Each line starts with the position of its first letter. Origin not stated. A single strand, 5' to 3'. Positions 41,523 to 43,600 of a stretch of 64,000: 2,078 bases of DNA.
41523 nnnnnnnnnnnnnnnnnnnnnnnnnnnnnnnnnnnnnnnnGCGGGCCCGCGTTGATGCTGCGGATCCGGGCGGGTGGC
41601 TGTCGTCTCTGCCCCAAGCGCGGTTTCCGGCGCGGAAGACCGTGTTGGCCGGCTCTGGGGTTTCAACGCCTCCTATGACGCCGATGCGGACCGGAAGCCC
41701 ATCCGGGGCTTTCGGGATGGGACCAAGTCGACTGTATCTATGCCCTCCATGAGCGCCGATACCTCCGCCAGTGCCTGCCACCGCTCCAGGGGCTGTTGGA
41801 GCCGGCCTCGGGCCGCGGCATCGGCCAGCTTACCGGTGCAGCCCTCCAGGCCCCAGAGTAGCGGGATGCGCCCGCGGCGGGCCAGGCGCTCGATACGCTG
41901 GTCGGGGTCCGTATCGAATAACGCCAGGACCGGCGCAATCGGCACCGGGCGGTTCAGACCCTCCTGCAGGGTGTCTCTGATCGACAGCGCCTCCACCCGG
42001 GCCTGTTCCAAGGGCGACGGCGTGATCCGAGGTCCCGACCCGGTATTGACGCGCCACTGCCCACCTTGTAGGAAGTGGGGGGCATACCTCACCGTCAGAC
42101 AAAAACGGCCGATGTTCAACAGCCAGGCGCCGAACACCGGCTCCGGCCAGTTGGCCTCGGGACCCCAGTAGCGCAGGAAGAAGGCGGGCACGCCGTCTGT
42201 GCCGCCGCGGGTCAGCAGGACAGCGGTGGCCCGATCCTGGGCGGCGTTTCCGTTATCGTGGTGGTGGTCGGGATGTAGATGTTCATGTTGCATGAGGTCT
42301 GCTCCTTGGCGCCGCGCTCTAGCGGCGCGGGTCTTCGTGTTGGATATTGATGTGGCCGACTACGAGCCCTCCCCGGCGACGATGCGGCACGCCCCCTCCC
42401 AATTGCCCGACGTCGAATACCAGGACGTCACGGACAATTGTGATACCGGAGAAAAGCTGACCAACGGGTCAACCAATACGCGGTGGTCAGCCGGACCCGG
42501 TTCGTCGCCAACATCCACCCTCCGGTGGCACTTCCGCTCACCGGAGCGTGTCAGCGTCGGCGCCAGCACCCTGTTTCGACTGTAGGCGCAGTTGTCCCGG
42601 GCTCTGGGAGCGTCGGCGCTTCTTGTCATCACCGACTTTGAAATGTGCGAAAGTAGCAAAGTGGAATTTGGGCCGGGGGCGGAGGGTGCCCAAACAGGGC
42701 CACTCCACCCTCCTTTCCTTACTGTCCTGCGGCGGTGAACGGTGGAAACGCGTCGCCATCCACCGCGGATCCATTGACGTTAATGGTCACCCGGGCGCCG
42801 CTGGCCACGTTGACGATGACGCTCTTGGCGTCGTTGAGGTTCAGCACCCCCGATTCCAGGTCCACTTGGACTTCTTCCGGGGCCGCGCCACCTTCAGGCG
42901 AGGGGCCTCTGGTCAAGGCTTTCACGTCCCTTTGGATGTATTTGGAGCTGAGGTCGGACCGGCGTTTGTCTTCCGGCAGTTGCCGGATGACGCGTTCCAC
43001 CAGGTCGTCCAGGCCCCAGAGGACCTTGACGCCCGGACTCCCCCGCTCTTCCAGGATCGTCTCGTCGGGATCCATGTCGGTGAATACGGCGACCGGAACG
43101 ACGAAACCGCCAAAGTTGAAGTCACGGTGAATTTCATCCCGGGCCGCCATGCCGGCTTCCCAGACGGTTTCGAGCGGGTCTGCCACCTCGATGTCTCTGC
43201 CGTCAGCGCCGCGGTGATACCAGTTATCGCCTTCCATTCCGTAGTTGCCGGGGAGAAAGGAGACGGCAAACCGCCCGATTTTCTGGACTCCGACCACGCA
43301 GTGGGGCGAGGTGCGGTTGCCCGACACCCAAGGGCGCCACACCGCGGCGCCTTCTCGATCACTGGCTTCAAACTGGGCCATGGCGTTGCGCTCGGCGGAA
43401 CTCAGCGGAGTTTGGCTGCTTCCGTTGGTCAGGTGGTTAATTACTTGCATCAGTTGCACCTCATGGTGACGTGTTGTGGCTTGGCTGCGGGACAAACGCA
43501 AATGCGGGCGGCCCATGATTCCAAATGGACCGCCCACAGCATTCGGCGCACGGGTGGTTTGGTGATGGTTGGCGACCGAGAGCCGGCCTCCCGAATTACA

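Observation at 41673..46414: UvrD-family helicase flanked by three diverged NERD-like paralogues: candidate split Nhi-like defence module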

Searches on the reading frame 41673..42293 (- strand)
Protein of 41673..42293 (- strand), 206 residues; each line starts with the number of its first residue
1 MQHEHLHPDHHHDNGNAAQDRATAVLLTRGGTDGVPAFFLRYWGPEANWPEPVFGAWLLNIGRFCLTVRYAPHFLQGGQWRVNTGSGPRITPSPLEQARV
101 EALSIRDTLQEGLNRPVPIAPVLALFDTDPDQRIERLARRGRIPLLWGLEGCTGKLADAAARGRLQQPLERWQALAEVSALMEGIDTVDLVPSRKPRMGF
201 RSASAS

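Call 3: search_protein_families(library=pfam, proteins=[window:41673-42293:-], max_evalue=1)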
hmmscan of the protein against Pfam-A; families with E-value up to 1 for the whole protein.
window:41673-42293:- (206 aa): 0 families

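Call 4: search_protein_families(library=padloc, proteins=[window:41673-42293:-], max_evalue=1)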
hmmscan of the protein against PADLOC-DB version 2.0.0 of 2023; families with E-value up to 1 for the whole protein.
window:41673-42293:- (206 aa): 0 families

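Call 5: search_protein_families(library=ncbifam, proteins=[window:41673-42293:-], max_evalue=1)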
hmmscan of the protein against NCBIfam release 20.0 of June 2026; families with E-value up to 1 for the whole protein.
window:41673-42293:- (206 aa): 0 families

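Call 87: search_protein_families(library=phrogs, proteins=[window:41673-42293:-], max_evalue=0.001)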
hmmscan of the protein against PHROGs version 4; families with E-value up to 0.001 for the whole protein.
window:41673-42293:- (206 aa): 0 families

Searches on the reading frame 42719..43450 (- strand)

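Call 3: search_protein_families(library=pfam, proteins=[window:42719-43450:-], max_evalue=1)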
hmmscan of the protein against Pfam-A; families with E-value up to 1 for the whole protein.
window:42719-43450:- (243 aa): 2 families
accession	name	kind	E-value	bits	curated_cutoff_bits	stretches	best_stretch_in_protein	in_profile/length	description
PF21602.3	GldM_3rd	-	0.16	12.7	25.2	1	191-232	29-69/82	GldM third domain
PF24009.1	DUF7323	-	0.27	11.7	27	1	35-57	3-21/52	Domain of unknown function (DUF7323)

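Call 4: search_protein_families(library=padloc, proteins=[window:42719-43450:-], max_evalue=1)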
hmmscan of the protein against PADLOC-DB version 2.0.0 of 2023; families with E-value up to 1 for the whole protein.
window:42719-43450:- (243 aa): 0 families

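Call 5: search_protein_families(library=ncbifam, proteins=[window:42719-43450:-], max_evalue=1)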
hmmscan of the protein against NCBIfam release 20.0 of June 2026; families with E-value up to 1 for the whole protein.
window:42719-43450:- (243 aa): 0 families

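Call 87: search_protein_families(library=phrogs, proteins=[window:42719-43450:-], max_evalue=0.001)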
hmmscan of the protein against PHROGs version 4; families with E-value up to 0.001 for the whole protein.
window:42719-43450:- (243 aa): 0 families
